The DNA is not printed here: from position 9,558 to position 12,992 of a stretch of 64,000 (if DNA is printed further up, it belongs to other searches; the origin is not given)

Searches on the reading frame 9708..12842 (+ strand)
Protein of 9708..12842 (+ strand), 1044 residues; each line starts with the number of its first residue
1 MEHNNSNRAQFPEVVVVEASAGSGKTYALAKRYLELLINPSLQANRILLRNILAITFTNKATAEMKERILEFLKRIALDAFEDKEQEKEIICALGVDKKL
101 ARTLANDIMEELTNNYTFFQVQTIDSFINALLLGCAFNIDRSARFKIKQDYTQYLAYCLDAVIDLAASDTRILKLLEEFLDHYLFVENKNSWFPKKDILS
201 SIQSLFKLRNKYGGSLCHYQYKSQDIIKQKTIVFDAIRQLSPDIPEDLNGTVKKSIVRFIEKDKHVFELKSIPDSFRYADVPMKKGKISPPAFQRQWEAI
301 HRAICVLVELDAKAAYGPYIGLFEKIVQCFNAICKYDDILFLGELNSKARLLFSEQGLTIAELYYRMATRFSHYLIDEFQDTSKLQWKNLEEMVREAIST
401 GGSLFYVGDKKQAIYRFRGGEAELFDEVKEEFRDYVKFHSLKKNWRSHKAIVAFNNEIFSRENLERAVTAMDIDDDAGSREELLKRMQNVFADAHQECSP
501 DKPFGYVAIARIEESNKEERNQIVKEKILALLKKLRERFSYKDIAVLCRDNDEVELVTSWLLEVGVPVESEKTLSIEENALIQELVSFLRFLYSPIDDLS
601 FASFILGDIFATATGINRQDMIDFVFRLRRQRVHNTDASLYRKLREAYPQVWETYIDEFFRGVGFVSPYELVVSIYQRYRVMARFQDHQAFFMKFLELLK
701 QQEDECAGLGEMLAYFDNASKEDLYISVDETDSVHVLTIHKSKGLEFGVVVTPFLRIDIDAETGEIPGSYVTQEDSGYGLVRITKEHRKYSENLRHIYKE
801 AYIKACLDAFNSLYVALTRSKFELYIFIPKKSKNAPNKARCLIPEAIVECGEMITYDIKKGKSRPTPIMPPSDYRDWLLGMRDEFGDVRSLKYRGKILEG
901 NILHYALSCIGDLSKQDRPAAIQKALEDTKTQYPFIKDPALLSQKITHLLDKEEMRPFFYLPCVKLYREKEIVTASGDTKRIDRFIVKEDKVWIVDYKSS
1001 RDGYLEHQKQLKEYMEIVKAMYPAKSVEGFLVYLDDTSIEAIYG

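Call 88: search_protein_families(library=pfam, proteins=[window:9708-12842:+], max_evalue=0.00001)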
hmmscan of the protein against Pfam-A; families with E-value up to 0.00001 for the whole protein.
window:9708-12842:+ (1044 aa): 5 families
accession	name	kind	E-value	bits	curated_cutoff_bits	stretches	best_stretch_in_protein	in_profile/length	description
PF00580.27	UvrD-helicase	-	2.7e-37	129.4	23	1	12-432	13-270/271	UvrD/REP helicase N-terminal domain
PF13361.12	UvrD_C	-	3.6e-20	73.1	25.6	1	440-827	2-346/350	UvrD-like helicase C-terminal domain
PF13245.12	AAA_19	-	3.7e-12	47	25.1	1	13-72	12-64/134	AAA domain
PF13538.12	UvrD_C_2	-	3.9e-08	33.5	27.4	0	734-752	2-20/52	UvrD-like helicase C-terminal domain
PF13087.12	AAA_12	-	4e-06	27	27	0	424-557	5-125/195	AAA domain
